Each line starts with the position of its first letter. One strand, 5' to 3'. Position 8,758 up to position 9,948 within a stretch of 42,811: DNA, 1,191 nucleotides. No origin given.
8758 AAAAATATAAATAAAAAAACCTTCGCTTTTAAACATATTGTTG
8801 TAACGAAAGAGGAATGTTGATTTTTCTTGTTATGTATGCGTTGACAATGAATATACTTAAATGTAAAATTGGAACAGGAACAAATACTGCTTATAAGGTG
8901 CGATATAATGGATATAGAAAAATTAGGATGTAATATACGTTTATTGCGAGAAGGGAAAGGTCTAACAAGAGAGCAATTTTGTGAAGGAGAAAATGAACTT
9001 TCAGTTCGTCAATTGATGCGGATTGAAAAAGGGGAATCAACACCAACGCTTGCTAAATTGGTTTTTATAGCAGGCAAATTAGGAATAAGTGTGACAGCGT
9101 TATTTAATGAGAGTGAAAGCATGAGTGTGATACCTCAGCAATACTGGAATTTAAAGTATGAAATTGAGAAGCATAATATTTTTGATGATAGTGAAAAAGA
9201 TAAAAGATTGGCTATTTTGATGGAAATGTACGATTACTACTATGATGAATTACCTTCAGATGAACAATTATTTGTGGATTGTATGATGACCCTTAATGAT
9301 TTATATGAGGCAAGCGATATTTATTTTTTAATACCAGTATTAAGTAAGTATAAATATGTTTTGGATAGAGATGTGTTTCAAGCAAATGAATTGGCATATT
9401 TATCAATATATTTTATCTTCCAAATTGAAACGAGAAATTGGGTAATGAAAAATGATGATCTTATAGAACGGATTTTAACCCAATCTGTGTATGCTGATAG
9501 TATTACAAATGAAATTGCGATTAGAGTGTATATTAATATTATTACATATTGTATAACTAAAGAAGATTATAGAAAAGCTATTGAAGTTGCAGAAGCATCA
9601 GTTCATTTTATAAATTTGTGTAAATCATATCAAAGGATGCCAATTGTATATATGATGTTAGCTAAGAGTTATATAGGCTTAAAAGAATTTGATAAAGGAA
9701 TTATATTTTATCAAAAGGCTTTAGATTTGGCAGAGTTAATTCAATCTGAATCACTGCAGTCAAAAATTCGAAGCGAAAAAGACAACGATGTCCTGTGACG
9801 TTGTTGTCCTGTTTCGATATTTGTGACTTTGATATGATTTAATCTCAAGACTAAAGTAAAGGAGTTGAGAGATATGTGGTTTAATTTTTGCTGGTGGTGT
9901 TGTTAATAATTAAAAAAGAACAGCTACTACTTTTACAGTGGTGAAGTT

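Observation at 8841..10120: ComRS-like quorum-sensing cassette with a 10-codon, leaderless, Trp/Cys-rich peptide gene (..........)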

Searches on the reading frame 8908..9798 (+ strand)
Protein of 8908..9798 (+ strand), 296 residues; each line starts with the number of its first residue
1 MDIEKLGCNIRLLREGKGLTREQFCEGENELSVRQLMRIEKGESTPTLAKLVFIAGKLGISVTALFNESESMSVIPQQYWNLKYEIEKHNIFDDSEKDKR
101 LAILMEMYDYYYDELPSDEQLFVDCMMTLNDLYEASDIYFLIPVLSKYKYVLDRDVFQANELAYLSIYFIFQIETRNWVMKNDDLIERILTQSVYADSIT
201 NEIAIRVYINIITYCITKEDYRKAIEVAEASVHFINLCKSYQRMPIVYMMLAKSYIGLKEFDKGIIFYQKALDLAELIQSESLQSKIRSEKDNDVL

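Call 3: search_protein_families(library=pfam, proteins=[window:8908-9798:+], max_evalue=0.01)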
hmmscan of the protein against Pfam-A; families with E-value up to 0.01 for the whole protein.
window:8908-9798:+ (296 aa): 6 families
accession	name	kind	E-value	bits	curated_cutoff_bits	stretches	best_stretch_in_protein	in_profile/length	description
PF18710.7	ComR_TPR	-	3.8e-30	105.7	26.5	1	76-291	1-222/222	ComR tetratricopeptide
PF01381.28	HTH_3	-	3e-06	27.6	23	1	10-63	1-53/55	Helix-turn-helix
PF12844.13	HTH_19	-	7.3e-06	26.2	30.2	1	9-67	3-60/64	Helix-turn-helix domain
PF13181.12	TPR_8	-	1.1e-05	25.6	25.7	1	247-275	3-31/34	Tetratricopeptide repeat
PF00515.34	TPR_1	-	0.00014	21.9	27.8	0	247-275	3-31/34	Tetratricopeptide repeat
PF07719.23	TPR_2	-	0.00016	22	27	1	247-275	3-31/34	Tetratricopeptide repeat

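Call 4: search_protein_families(library=ncbifam, proteins=[window:8908-9798:+], max_evalue=0.01)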
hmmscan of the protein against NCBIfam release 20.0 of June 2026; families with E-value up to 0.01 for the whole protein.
window:8908-9798:+ (296 aa): 3 families
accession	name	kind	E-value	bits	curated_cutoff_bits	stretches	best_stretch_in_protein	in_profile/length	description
NF041951.1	phage_RstR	subfamily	3.4e-07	30.5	80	1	8-99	5-91/108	RstR family transcriptional repressor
NF006015.0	PRK08154.1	subfamily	2.9e-05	23.4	204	1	4-72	29-96/314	anaerobic benzoate catabolism transcriptional regulator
TIGR03070.1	couple_hipB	subfamily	0.00074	19.4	71.65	1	5-60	2-56/58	type II toxin-antitoxin system Y4mF family antitoxin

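Call 5: search_solved_structures(query=window:8908-9798:+, max_evalue=1, show_alignments=2)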
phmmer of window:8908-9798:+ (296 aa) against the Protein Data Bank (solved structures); distinct sequences matched with E-value up to 1: 23.
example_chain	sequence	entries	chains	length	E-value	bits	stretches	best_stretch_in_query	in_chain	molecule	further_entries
5fd4_A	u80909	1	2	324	1.1e-28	103.8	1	4-290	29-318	ComR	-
5jub_A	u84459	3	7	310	7.7e-26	94.5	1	5-291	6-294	Transcriptional regulator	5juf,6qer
6hu8_A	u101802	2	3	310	1e-24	90.8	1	4-294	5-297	Transcriptional regulator ComR | Uncharacterized protein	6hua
7n1n_B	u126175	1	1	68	4.3e-14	56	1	5-64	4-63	ComR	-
7n10_B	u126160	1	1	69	5.3e-14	55.7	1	5-63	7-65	ComR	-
7t7t_A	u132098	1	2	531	0.012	18.5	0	244-287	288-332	Protein TONSOKU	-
8bu0_A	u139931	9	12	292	0.018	17.9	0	242-274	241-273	Consensus tetratricopeptide repeat protein | Crystal structure of an 8-repeat consensus TPR superhelix with Zinc. | Monomer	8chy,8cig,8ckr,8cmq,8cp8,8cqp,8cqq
1y9q_A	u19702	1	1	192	0.024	17.5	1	9-71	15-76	transcriptional regulator, HTH_3 family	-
9gzg_A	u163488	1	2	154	0.038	16.8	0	227-275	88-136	Engineered CTPR protein with glutamic acids for conductivity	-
2fo7_A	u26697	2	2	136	0.045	16.6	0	242-274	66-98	SYNTHETIC CONSENSUS TPR PROTEIN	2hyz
8ch0_A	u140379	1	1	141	0.048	16.5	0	249-274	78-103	Consensus tetratricopeptide repeat protein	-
3ivp_A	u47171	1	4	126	0.084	15.7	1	2-72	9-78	Putative transposon-related DNA-binding protein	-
2p5t_A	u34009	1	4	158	0.11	15.3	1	6-89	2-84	Putative transcriptional regulator PezA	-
7t5u_A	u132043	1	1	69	0.13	15.1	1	5-65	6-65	Helix-turn-helix domain-containing protein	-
6rnz_A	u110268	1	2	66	0.13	15.1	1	6-66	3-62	HTH-type transcriptional regulator DdrOC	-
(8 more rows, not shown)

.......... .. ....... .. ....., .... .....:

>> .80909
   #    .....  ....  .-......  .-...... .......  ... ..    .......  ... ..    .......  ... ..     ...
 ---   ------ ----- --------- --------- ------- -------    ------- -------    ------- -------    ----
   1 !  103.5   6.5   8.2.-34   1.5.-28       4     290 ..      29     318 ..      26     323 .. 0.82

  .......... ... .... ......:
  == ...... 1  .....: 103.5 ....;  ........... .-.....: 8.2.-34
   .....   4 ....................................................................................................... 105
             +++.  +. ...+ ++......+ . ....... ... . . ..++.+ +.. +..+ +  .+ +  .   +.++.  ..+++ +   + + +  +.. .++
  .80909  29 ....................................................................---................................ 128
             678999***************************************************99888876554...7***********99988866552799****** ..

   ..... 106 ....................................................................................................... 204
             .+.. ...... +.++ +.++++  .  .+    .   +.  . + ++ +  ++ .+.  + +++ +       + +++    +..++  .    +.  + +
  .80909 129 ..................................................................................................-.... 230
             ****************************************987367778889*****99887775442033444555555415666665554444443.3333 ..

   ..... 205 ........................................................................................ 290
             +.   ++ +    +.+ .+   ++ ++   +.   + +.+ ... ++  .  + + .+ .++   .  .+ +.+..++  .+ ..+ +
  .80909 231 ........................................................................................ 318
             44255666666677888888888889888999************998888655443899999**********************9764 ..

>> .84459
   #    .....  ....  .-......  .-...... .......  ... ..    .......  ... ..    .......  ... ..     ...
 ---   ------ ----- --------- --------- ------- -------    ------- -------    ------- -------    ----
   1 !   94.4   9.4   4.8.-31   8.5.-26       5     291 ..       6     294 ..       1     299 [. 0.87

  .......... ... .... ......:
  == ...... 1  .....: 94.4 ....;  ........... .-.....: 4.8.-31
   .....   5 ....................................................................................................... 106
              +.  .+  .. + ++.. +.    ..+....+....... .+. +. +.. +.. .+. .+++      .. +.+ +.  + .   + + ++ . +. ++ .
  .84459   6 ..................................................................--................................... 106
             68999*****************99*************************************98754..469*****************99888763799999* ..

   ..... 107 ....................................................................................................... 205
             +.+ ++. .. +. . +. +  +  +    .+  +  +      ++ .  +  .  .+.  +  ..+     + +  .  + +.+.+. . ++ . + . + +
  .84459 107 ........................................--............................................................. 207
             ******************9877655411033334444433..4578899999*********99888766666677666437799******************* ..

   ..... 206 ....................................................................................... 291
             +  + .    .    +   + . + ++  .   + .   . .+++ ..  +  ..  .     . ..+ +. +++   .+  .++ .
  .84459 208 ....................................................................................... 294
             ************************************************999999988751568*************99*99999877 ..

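Call 6: find_homologous_proteins(query=window:8908-9798:+, max_evalue=0.00001)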
Query window:8908-9798:+ (296 aa): 10 proteins with E <= 0.00001 among 1677 candidates.
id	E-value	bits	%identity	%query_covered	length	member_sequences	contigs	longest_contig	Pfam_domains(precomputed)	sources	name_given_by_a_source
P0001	5.2e-189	645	100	100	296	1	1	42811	PF12844.14,PF01381.29,PF18710.8,PF13181.13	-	-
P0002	1.1e-111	391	62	100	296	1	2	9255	PF01381.29,PF18710.8,PF13181.13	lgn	-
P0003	2.2e-100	354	57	100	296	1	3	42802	PF12844.14,PF01381.29,PF18710.8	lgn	-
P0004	7.4e-93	329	52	100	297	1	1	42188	PF12844.14,PF01381.29,PF13424.13,PF18710.8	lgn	-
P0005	4.0e-39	153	33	99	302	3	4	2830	PF12844.14,PF01381.29,PF18710.8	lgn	-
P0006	2.8e-27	114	30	100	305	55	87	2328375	PF18710.8,PF13560.13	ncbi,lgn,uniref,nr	ncbi:TPA: helix-turn-helix domain-containing protein [Streptococcus suis]|uniref:Helix-turn-helix tr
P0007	5.3e-25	107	29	100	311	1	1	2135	PF12844.14,PF01381.29,PF18710.8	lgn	-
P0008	5.7e-22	97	36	57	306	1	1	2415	PF18710.8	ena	-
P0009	6.3e-22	97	33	67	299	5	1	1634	PF12844.14,PF01381.29,PF18710.8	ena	-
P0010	1.3e-17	82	29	86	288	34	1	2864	PF18710.8,PF13560.13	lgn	-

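Call 8: find_encoding_contigs(protein=P0002, flank=8000, max_places=4)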
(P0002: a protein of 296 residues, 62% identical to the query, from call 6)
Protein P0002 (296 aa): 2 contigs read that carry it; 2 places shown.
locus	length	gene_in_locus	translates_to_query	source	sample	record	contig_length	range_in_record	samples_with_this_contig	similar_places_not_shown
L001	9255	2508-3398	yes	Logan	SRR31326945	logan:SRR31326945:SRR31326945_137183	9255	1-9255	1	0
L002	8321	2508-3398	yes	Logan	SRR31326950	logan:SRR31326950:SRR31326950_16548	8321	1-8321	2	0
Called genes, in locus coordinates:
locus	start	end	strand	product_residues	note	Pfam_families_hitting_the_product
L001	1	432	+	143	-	?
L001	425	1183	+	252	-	PF01061:ABC2_membrane, PF12698:ABC2_membrane_3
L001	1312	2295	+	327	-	-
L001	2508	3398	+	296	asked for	PF01381:HTH_3 (faint), PF18710:ComR_TPR, PF13181:TPR_8 (faint)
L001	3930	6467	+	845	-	PF00149:Metallophos, PF02872:5_nucleotid_C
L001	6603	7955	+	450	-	PF01554:MatE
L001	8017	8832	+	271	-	PF00497:SBP_bac_3, PF10613:Lig_chan-Glu_bd (weak)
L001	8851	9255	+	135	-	?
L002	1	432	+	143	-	?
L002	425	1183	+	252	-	PF01061:ABC2_membrane, PF12698:ABC2_membrane_3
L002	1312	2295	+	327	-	-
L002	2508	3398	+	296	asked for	PF01381:HTH_3 (faint), PF18710:ComR_TPR, PF13181:TPR_8 (faint)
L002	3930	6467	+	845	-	PF00149:Metallophos, PF02872:5_nucleotid_C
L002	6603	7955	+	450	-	PF01554:MatE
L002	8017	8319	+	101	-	?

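Call 9: find_encoding_contigs(protein=P0003, flank=8000, max_places=4)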
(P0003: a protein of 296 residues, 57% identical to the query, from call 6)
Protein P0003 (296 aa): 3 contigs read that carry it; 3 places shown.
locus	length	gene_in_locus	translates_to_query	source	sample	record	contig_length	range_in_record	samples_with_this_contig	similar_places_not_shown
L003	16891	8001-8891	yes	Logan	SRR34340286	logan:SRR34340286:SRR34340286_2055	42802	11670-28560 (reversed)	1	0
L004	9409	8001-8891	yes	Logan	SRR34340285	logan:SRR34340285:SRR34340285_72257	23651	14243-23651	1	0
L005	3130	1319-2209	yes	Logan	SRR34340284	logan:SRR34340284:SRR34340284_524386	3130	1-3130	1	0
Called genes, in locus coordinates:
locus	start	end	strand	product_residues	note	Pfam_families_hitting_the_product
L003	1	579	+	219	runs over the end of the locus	PF00528:BPD_transp_1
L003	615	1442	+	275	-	PF03180:Lipoprotein_9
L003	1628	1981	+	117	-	PF07972:Flavodoxin_NdrI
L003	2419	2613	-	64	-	-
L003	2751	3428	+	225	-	PF00072:Response_reg, PF00486:Trans_reg_C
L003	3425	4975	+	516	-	PF00512:HisKA (weak), PF02518:HATPase_c (weak)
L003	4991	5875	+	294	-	PF02463:SMC_N, PF00005:ABC_tran, PF13304:AAA_21 (weak)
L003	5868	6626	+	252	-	PF12698:ABC2_membrane_3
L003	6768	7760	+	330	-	-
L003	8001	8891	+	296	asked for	PF01381:HTH_3 (weak), PF12844:HTH_19 (weak), PF18710:ComR_TPR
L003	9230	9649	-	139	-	PF12844:HTH_19, PF13560:HTH_31 (weak), PF01381:HTH_3, PF13443:HTH_26 (weak)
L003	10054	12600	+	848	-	PF00149:Metallophos, PF02872:5_nucleotid_C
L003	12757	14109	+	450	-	PF01554:MatE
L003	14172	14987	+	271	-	PF00497:SBP_bac_3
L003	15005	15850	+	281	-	PF00528:BPD_transp_1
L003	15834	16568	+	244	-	PF02463:SMC_N (weak), PF00005:ABC_tran, PF13304:AAA_21 (faint)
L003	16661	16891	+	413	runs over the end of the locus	-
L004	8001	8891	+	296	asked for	PF01381:HTH_3 (weak), PF12844:HTH_19 (weak), PF18710:ComR_TPR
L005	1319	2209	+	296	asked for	PF01381:HTH_3 (weak), PF12844:HTH_19 (weak), PF18710:ComR_TPR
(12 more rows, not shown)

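Call 10: find_encoding_contigs(protein=P0004, flank=8000, max_places=4)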
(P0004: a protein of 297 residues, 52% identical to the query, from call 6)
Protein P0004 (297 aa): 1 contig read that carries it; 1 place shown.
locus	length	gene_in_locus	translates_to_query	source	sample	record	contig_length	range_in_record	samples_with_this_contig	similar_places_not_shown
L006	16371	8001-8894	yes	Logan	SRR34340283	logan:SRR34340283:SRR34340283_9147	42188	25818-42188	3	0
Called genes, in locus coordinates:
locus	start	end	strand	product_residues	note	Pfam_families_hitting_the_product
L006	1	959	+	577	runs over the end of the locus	PF00005:ABC_tran, PF13304:AAA_21 (faint)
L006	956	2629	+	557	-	PF02463:SMC_N (faint), PF00005:ABC_tran, PF13304:AAA_21 (faint)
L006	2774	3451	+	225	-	PF00072:Response_reg, PF00486:Trans_reg_C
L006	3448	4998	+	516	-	PF00512:HisKA (weak), PF02518:HATPase_c (weak)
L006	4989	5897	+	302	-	PF02463:SMC_N (weak), PF00005:ABC_tran, PF13304:AAA_21 (weak)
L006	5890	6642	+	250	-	PF01061:ABC2_membrane (weak), PF12698:ABC2_membrane_3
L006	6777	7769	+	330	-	-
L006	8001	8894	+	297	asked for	PF12844:HTH_19 (weak), PF01381:HTH_3 (faint), PF18710:ComR_TPR, PF13424:TPR_12 (weak)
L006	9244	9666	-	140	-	PF12844:HTH_19, PF13560:HTH_31 (faint), PF01381:HTH_3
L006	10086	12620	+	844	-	PF00149:Metallophos, PF02872:5_nucleotid_C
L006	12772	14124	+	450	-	PF01554:MatE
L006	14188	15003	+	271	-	PF00497:SBP_bac_3, PF10613:Lig_chan-Glu_bd (faint), PF12974:Phosphonate-bd (weak)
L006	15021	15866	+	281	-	PF00528:BPD_transp_1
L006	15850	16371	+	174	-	?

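Call 11: find_encoding_contigs(protein=P0005, flank=8000, max_places=4)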
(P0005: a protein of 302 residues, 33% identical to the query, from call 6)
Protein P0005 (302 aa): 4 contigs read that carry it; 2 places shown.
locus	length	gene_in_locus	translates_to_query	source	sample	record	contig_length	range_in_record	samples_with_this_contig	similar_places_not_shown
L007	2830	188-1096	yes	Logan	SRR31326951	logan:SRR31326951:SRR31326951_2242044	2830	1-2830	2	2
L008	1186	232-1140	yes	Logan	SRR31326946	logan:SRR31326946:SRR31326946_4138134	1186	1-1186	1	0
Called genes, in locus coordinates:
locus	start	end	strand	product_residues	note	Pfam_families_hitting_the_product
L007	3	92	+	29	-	?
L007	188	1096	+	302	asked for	PF12844:HTH_19 (faint), PF01381:HTH_3 (weak), PF18710:ComR_TPR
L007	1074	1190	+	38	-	-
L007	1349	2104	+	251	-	PF08241:Methyltransf_11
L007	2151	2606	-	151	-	PF04266:ASCH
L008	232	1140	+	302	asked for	PF12844:HTH_19 (faint), PF01381:HTH_3 (weak), PF18710:ComR_TPR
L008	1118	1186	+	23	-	?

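Call 39: find_homologous_proteins(query=A3, max_evalue=1e-10)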
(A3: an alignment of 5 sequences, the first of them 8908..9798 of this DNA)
Query A3 (5 sequences) (296 aa, profile of the alignment): 40 proteins with E <= 1e-10 among 8000 candidates.
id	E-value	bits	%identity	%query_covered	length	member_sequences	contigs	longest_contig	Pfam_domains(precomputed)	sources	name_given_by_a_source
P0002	1.0e-150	519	62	100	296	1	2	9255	PF01381.29,PF18710.8,PF13181.13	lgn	-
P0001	2.6e-149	514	100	100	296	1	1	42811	PF12844.14,PF01381.29,PF18710.8,PF13181.13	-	-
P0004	7.7e-149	513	52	100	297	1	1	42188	PF12844.14,PF01381.29,PF13424.13,PF18710.8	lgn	-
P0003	8.1e-149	513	57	100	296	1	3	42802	PF12844.14,PF01381.29,PF18710.8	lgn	-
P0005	2.9e-127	442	33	99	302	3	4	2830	PF12844.14,PF01381.29,PF18710.8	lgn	-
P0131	1.5e-96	341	39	98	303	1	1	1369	PF12844.14,PF01381.29,PF18710.8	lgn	-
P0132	1.0e-89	319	34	99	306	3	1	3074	PF12844.14,PF18710.8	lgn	-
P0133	8.2e-56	207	34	98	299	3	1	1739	PF18710.8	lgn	-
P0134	2.6e-44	170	33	98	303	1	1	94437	PF12844.14,PF18710.8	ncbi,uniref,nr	ncbi:helix-turn-helix domain-containing protein [Streptococcus sp. S784/96/1]|uniref:helix-turn-heli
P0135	2.0e-43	167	31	99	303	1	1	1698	PF12844.14,PF01381.29,PF18710.8,PF13560.13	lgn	-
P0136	5.2e-43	165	29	100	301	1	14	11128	PF18710.8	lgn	-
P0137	5.8e-43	165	32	99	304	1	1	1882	PF12844.14,PF01381.29,PF18710.8,PF13560.13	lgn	-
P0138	1.5e-42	164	30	97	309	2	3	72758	PF12844.14,PF01381.29,PF18710.8,PF13560.13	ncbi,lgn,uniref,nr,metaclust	ncbi:helix-turn-helix domain-containing protein [Streptococcus plurextorum]|uniref:helix-turn-helix 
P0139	3.8e-42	163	30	98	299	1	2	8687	PF12844.14,PF01381.29,PF18710.8,PF13560.13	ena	-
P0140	1.8e-41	160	31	99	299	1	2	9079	PF18710.8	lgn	-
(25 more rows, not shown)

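Call 40: find_related_loci(query=A3, collection=metagenome_contigs, flank=1500)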
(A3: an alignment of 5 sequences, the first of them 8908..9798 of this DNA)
Query A3 (296 aa) in metagenome_contigs; peptide patterns used: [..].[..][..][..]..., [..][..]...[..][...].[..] (x = any residue, [..] = any of these).
364 stretches matched a pattern; 137 encode a relative of the query (tblastn E <= 1e-3); the best 80 are kept; 79 distinct loci.
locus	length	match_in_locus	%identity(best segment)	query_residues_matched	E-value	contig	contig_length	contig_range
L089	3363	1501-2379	32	5-295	1e-31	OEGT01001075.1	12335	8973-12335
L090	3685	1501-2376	32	5-295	4e-31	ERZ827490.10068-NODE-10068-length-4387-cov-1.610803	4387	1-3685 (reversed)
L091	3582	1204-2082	30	5-295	3e-31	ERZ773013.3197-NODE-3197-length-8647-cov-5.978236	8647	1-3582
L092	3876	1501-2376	30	5-295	2e-31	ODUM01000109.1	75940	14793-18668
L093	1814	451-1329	31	5-295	9e-31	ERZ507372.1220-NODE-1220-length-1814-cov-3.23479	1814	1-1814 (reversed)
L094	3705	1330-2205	29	5-295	1e-30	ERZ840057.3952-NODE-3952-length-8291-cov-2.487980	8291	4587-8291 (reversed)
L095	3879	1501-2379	31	5-295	3e-30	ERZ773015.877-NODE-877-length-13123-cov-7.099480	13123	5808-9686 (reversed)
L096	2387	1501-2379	31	5-295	4e-30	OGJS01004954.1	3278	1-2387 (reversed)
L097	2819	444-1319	30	5-295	4e-30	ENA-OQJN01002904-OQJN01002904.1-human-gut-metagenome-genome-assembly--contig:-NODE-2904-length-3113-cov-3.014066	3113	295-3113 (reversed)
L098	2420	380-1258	29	5-295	3e-30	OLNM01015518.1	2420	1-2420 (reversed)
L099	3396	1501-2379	30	5-295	3e-30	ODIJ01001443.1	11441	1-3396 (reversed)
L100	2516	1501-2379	30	5-295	5e-30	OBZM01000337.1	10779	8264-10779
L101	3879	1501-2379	30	5-295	9e-30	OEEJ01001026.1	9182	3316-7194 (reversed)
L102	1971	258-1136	30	5-295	7e-30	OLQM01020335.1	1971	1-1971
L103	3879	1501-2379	30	5-295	9e-30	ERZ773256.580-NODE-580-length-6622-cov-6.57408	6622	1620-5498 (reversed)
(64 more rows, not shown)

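Call 41: find_encoding_contigs(protein=P0131, flank=3000, max_places=3)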
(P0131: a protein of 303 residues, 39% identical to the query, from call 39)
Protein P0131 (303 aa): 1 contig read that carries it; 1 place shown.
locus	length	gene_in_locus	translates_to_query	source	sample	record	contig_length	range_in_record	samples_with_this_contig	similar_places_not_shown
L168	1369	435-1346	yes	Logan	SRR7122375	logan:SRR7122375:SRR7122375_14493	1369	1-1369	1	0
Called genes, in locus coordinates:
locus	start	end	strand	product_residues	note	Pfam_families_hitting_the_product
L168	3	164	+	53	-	?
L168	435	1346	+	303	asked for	PF12844:HTH_19 (weak), PF01381:HTH_3, PF18710:ComR_TPR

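Call 42: find_encoding_contigs(protein=P0132, flank=3000, max_places=3)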
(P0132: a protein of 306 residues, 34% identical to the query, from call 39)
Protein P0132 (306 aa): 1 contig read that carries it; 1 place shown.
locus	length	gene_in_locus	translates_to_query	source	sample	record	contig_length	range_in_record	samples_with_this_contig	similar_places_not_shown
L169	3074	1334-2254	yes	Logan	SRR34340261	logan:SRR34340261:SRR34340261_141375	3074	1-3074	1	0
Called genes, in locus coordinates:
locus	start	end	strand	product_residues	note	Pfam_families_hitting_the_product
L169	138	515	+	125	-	PF08000:bPH_1, PF14470:bPH_3 (weak)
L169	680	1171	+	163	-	-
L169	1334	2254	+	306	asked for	PF12844:HTH_19 (weak), PF18710:ComR_TPR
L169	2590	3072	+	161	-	?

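Call 43: find_encoding_contigs(protein=P0133, flank=3000, max_places=3)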
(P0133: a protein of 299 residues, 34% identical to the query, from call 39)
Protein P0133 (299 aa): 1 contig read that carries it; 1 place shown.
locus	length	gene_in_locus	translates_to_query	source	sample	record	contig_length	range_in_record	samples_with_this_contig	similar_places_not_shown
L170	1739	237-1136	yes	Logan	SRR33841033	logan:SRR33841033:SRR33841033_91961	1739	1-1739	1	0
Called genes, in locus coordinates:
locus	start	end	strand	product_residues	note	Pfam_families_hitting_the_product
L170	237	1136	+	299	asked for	PF18710:ComR_TPR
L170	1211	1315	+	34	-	-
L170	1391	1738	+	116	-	?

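Call 70: predict_structure(alignment_id=A5)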
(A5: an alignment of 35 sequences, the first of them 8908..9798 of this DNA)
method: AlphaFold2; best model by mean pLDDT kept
length: 296 residues; sequences in the alignment: 35
mean_pLDDT: 88.4   pTM: 0.72
mean pLDDT of the five models: 88.4, 88.0, 88.0, 87.5, 86.7
residues with pLDDT >= 90: 163; 70-90: 119; 50-70: 10; < 50: 4
segments of 3 or more residues with pLDDT < 50: 69-72
pLDDT, mean of each block of 10 residues (from residue 1): 80 82 81 90 88 88 68 67 82 77 93 89 93 86 94 91 95 89 91 80 94 97 97 93 95 97 97 94 93 88
secondary structure, 60 per line:
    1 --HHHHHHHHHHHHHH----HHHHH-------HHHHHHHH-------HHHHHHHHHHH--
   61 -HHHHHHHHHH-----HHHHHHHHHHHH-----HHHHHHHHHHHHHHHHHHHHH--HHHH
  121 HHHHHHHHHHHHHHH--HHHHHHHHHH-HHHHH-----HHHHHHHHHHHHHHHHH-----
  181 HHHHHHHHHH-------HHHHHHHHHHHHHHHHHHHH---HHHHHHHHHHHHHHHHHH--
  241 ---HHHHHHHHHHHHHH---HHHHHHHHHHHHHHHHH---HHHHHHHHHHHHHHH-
elements in order: H3-16 H21-25 H33-40 H48-58 H62-71 H77-88 H94-114 H117-135 H138-147 H149-153 H159-175 H181-190 H198-217 H221-238 H244-257 H261-277 H281-295
